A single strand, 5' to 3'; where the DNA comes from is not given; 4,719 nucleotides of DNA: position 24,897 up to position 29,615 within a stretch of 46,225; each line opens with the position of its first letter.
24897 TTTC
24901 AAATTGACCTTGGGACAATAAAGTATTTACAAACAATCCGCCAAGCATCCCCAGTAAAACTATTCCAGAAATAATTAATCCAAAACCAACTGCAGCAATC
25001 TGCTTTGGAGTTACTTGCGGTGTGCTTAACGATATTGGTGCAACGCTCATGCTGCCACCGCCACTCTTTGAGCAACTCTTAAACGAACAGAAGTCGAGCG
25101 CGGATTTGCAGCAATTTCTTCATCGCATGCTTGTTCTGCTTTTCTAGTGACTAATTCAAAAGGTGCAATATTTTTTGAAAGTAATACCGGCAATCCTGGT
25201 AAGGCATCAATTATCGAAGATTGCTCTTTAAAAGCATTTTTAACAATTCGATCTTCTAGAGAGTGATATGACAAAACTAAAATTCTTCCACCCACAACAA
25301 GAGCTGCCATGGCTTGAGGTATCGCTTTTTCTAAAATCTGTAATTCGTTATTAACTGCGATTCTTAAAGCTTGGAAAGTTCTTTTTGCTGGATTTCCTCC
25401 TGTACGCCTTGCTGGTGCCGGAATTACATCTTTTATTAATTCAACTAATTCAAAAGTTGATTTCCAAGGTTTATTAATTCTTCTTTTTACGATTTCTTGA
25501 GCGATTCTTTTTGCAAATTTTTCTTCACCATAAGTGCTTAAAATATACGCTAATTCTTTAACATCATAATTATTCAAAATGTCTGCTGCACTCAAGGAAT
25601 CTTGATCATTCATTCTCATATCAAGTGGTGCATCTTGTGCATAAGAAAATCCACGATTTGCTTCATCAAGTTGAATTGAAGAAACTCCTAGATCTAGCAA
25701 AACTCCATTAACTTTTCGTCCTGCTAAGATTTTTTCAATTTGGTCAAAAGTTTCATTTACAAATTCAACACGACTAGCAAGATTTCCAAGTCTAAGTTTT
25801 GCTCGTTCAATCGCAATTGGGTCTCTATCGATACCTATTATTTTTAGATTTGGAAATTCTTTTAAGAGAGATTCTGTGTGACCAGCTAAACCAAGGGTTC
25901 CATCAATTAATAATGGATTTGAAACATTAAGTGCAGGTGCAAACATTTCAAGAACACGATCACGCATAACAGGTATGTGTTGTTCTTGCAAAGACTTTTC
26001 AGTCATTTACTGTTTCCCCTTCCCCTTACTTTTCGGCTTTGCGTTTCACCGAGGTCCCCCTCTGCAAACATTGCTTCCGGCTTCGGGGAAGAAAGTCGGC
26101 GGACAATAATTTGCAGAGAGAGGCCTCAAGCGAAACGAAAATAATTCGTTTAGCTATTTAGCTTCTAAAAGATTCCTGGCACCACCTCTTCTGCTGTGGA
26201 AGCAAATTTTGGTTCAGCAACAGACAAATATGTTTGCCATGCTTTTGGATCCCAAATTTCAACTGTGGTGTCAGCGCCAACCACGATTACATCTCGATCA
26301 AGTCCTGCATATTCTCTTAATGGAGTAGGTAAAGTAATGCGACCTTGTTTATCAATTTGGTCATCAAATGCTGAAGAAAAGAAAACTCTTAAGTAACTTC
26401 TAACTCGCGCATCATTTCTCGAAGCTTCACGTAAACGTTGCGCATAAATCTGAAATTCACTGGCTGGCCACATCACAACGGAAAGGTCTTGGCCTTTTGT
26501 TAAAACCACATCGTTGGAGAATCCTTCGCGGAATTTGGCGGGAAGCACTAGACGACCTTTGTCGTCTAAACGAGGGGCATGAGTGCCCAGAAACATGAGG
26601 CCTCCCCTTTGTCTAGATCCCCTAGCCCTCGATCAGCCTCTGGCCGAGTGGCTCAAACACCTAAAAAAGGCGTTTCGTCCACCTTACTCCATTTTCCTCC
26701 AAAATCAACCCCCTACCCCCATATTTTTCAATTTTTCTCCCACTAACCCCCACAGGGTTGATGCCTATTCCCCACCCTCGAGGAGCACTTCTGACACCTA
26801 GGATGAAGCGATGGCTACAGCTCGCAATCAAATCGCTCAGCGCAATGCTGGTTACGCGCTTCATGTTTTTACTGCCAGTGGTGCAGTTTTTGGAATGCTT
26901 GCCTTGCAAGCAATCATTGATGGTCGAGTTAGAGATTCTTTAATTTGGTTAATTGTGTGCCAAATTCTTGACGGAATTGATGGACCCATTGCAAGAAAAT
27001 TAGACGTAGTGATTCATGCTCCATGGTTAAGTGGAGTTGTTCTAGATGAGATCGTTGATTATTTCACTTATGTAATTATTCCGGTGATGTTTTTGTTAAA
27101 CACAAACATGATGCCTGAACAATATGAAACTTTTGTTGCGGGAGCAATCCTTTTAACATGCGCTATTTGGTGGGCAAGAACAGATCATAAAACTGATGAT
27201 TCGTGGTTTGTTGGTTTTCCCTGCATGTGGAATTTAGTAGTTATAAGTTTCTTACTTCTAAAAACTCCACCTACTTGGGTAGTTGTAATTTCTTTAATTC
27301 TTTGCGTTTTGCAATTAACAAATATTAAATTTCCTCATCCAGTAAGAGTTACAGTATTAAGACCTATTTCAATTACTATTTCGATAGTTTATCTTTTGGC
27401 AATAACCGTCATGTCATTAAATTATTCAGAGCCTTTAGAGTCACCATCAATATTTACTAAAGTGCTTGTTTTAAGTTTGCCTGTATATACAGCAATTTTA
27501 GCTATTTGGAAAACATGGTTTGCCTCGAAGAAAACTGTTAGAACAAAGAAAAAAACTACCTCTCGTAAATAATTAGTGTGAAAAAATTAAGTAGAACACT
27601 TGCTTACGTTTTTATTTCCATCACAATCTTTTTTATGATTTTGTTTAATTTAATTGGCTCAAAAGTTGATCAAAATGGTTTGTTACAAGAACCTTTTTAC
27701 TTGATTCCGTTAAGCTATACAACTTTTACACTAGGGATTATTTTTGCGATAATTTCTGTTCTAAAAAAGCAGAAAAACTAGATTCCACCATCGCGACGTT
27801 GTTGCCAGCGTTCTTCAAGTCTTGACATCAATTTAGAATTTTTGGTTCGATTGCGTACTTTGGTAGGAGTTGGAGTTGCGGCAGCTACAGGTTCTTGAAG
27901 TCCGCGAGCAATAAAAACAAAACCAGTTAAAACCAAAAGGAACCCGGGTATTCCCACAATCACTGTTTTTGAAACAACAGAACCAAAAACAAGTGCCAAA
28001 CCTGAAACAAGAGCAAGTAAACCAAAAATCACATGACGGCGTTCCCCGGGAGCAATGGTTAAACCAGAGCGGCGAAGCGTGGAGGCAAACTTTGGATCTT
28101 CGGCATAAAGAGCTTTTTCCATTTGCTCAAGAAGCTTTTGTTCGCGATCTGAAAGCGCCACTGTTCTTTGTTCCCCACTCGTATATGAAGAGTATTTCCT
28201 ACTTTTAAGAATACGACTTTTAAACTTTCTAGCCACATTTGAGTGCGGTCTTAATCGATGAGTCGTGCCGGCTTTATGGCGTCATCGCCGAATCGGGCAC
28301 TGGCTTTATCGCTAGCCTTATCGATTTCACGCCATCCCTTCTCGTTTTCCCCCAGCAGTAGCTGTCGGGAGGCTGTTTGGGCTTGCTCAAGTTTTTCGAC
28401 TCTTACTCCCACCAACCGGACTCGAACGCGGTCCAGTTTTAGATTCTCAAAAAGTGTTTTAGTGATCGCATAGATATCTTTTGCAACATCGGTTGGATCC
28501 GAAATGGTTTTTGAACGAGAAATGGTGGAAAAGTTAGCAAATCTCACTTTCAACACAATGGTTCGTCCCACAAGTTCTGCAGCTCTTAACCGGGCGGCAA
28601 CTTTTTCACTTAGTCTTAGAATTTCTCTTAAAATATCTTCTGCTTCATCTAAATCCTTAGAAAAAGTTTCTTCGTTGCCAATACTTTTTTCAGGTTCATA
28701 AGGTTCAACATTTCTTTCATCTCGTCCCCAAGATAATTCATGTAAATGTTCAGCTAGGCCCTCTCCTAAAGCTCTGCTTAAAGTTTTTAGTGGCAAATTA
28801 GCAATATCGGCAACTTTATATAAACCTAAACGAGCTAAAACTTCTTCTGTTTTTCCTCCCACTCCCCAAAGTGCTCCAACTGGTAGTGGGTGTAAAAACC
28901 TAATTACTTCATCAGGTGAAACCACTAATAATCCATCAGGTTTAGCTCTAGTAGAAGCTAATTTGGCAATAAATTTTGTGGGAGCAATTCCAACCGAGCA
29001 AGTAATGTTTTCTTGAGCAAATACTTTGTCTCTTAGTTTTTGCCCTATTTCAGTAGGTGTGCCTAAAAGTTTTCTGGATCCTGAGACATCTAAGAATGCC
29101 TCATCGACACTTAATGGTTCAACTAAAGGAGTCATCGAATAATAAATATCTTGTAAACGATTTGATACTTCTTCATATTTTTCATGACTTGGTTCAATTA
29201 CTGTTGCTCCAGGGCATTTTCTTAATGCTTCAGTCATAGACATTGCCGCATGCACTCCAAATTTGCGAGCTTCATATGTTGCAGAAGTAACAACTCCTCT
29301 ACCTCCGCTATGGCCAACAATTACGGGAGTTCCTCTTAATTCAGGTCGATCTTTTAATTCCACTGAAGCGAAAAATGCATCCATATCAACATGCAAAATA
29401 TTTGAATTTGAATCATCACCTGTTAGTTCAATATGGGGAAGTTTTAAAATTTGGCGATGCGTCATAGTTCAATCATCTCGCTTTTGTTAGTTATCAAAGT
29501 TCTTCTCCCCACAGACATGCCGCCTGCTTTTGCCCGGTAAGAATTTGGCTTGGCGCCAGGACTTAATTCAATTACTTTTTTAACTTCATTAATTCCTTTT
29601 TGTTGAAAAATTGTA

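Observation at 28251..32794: Non-canonical mutasome: dnaE2 translationally coupled to a catalytically intact dinB, with no imuA/imuB in the window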

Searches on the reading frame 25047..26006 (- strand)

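Call 6: search_protein_families(library=ncbifam, proteins=[window:25047-26006:-])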
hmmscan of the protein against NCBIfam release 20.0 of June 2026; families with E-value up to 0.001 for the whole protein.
window:25047-26006:- (319 aa): 2 families
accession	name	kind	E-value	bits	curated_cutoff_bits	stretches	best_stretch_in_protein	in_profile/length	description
TIGR00006.1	TIGR00006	equivalog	4.6e-96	321.9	154.3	1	8-314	5-309/310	16S rRNA (cytosine(1402)-N(4))-methyltransferase RsmH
NF053511.1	tRNA_U34_MnmM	equivalog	3.9e-05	23.3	135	0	30-107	18-97/183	tRNA 5-(aminomethyl)-2-thiouridylate-methyltransferase MnmM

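Call 7: search_protein_families(library=pfam, proteins=[window:25047-26006:-])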
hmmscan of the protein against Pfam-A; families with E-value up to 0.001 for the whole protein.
window:25047-26006:- (319 aa): 2 families
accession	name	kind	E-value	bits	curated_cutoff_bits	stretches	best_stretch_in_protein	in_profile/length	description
PF01795.25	Methyltransf_5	-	1.1e-109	367.1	27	1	9-314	3-308/309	MraW methylase family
PF13847.12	Methyltransf_31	-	0.00053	20.1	27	0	49-103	24-79/145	Methyltransferase domain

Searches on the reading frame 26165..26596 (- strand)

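Call 6: search_protein_families(library=ncbifam, proteins=[window:26165-26596:-])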
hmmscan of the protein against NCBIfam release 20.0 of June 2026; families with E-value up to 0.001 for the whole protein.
window:26165-26596:- (143 aa): 7 families
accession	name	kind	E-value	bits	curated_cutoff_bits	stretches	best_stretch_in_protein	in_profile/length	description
TIGR00242.1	TIGR00242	equivalog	1.3e-32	112.7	98.35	1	1-137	1-138/144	division/cell wall cluster transcriptional repressor MraZ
NF001482.0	PRK00326.3-4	equivalog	7.8e-22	77.7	168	1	1-135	1-152/160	division/cell wall cluster transcriptional repressor MraZ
NF001476.0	PRK00326.2-2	equivalog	1.2e-21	77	162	1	1-123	4-138/163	division/cell wall cluster transcriptional repressor MraZ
NF001477.0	PRK00326.2-4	equivalog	3.9e-19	69.1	162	1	1-123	3-130/155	division/cell wall cluster transcriptional repressor MraZ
NF001483.0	PRK00326.3-5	equivalog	3.3e-10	40.4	239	1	2-138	3-144/155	division/cell wall cluster transcriptional repressor MraZ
NF001475.0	PRK00326.2-1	equivalog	1.2e-09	38.3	257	1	67-128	74-135/149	division/cell wall cluster transcriptional repressor MraZ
TIGR01439.1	lp_hng_hel_AbrB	domain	3.3e-05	23.5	28.3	0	81-99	4-22/44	transcriptional regulator, AbrB family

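Call 7: search_protein_families(library=pfam, proteins=[window:26165-26596:-])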
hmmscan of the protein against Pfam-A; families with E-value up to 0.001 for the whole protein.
window:26165-26596:- (143 aa): 1 family
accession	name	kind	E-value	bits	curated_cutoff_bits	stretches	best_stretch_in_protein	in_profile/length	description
PF02381.23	MraZ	-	8.2e-36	122.3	23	2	72-135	1-65/72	MraZ protein, putative antitoxin-like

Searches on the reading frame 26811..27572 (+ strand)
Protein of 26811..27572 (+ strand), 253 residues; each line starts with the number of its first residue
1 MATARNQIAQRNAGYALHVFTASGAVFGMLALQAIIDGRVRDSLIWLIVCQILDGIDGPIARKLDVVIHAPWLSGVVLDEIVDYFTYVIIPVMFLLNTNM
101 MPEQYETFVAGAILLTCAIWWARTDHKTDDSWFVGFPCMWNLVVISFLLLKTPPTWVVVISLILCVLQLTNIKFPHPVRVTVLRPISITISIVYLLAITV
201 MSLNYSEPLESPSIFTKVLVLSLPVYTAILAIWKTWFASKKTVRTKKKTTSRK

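Call 6: search_protein_families(library=ncbifam, proteins=[window:26811-27572:+])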
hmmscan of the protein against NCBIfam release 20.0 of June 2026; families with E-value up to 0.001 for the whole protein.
window:26811-27572:+ (253 aa): 9 families
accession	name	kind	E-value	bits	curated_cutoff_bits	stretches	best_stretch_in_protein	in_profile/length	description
NF045884.1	PhCholSynAgro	equivalog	6.1e-46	157.2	350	1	13-222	9-215/235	phosphatidylcholine synthase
NF045887.1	PhCholSynPs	equivalog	1.3e-44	152.5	300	1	10-235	8-229/235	phosphatidylcholine synthase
NF045885.1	PhCholSynBorr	equivalog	1.4e-38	133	400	1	15-241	10-234/234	phosphatidylcholine synthase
NF045888.1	PhCholSynBrdy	equivalog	1.4e-38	132.8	400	1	6-209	12-216/243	phosphatidylcholine synthase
NF045886.1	PhCholSynLeg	equivalog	5.9e-38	130.8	440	1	7-235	9-240/250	phosphatidylcholine synthase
TIGR00473.1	pssA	equivalog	7.4e-13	48.9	107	1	21-175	1-153/153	CDP-diacylglycerol--serine O-phosphatidyltransferase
NF038087.1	arch_ser_synth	exception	8.7e-13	48.4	240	1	24-204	14-198/216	archaetidylserine synthase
TIGR04217.1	archae_ser_T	exception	1.8e-11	44.2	200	1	19-226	12-212/221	archaetidylserine synthase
NF038086.1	anchor_synt_A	exception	3e-06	27.2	200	1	19-178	12-177/222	protein sorting system archaetidylserine synthase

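Call 7: search_protein_families(library=pfam, proteins=[window:26811-27572:+])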
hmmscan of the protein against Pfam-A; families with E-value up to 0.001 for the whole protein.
window:26811-27572:+ (253 aa): 1 family
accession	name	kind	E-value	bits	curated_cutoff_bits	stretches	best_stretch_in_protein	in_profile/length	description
PF01066.26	CDP-OH_P_transf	-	1.1e-06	29.6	22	1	26-166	13-151/152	CDP-alcohol phosphatidyltransferase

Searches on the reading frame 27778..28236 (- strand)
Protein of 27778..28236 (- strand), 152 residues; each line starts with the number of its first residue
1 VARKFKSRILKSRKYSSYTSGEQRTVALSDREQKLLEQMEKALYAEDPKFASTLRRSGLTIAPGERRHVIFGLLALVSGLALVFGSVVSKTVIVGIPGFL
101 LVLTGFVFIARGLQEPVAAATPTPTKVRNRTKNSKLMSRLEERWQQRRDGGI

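Call 6: search_protein_families(library=ncbifam, proteins=[window:27778-28236:-])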
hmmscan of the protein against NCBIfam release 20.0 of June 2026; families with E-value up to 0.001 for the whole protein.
window:27778-28236:- (152 aa): 2 families
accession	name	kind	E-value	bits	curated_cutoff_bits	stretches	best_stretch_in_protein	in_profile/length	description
NF058603.1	SCO2097_fam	equivalog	1.8e-31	109.2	110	1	27-149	2-129/129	SCO2097 family morphological protein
NF050099.1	SepX_GlpR_2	exception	0.00094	19.2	150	0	7-113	42-146/250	divisome protein SepX/GlpR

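Call 7: search_protein_families(library=pfam, proteins=[window:27778-28236:-])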
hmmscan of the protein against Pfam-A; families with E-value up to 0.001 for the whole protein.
window:27778-28236:- (152 aa): 1 family
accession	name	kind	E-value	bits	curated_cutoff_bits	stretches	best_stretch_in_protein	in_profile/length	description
PF11239.13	DUF3040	-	5.9e-21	75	24.7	1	27-107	2-83/84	Protein of unknown function (DUF3040)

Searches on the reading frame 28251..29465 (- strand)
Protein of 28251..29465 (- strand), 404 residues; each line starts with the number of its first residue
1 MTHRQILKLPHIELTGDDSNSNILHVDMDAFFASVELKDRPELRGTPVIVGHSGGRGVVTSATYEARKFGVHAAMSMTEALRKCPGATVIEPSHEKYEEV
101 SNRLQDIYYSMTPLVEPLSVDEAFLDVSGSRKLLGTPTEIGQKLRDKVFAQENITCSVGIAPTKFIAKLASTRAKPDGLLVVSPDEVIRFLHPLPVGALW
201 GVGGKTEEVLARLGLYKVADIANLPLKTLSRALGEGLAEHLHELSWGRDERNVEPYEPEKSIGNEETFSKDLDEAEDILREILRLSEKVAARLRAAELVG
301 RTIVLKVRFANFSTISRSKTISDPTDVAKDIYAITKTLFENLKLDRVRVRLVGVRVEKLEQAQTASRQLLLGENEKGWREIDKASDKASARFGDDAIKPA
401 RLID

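Call 6: search_protein_families(library=ncbifam, proteins=[window:28251-29465:-])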
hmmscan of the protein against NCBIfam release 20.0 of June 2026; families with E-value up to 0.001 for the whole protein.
window:28251-29465:- (404 aa): 10 families
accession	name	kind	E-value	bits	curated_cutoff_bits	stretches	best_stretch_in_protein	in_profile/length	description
NF003015.0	PRK03858.1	subfamily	1.1e-116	390.1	367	1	19-402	5-385/399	DNA polymerase IV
NF002677.0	PRK02406.1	equivalog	1.1e-111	373.4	256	1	21-368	6-352/357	DNA polymerase IV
NF002751.0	PRK02794.1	equivalog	2.6e-109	365.9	371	1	22-399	39-414/425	DNA polymerase IV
NF002882.0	PRK03348.1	equivalog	4.4e-106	355.4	389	1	20-365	4-350/461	DNA polymerase IV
NF010731.0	PRK14133.1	equivalog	4.4e-95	318.9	362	1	21-364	3-341/352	DNA polymerase IV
NF002848.0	PRK03103.1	subfamily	1.7e-91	306.7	381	1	21-400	4-389/410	DNA polymerase IV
NF002492.0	PRK01810.1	equivalog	2e-83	280.4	399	1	22-398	11-390/412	DNA polymerase IV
NF002883.0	PRK03352.1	equivalog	4e-77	259.7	330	1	21-360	5-343/347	DNA polymerase IV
NF002292.0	PRK01216.1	equivalog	3.3e-54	184.3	339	1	23-364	3-344/351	DNA polymerase IV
NF002955.0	PRK03609.1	subfamily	4.5e-33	114.8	431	1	25-369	4-360/422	translesion error-prone DNA polymerase V subunit UmuC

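Call 7: search_protein_families(library=pfam, proteins=[window:28251-29465:-])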
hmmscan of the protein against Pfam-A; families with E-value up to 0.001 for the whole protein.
window:28251-29465:- (404 aa): 4 families
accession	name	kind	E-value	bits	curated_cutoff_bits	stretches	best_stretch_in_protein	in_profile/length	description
PF00817.25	IMS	-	1e-51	175.2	23.2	1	26-171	1-147/148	impB/mucB/samB family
PF11799.13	IMS_C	-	8.5e-31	107.1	20.7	1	260-369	2-107/109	impB/mucB/samB family C-terminal domain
PF11798.14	IMS_HHH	-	6.6e-09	35.9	24.4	1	184-215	1-32/32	IMS family HHH motif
PF21999.2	IMS_HHH_1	-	3.5e-05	24.6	27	1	199-249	3-53/53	DNA polymerase-iota, thumb domain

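Call 14: search_solved_structures(query=window:28251-29465:-, max_evalue=1e-20)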
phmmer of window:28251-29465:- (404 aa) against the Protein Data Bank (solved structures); distinct sequences matched with E-value up to 1e-20: 61 (the best 60 are shown).
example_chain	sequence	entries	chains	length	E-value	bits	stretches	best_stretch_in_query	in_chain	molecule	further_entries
7yll_A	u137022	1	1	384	1.1e-75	258.5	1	22-363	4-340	DNA polymerase IV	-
4ir1_F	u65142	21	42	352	1.3e-59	205.6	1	22-372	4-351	DNA polymerase IV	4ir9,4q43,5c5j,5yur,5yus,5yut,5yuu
4r8u_A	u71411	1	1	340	2.4e-58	201.4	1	22-357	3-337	DNA polymerase IV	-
4r8u_B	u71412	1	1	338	5.3e-58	200.3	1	22-355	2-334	DNA polymerase IV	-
4irc_F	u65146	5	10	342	8.2e-58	199.7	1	22-359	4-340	DNA polymerase IV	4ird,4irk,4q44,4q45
6jup_F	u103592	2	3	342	4.1e-57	197.4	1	22-359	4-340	DNA polymerase IV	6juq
6juq_A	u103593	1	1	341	5e-57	197.1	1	22-359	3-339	DNA polymerase IV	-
6jun_F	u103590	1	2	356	8.9e-52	179.8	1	23-358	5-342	DNA polymerase IV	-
6juo_A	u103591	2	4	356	1.6e-51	178.9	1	23-358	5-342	DNA polymerase IV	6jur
6jum_A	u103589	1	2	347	2.5e-51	178.3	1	23-357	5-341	DNA polymerase IV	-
4dez_A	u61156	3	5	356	4.4e-51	177.5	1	23-358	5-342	DNA polymerase IV 1 | DNA polymerase IV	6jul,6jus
1t94_A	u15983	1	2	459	1.5e-45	159.3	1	135-360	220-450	polymerase (DNA directed) kappa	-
3pzp_A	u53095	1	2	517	2.2e-45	158.7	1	135-361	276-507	DNA polymerase kappa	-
2oh2_A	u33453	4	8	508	2.3e-45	158.7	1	135-360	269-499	DNA polymerase kappa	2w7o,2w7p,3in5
5t14_A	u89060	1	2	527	2.5e-45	158.6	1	135-361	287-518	DNA polymerase kappa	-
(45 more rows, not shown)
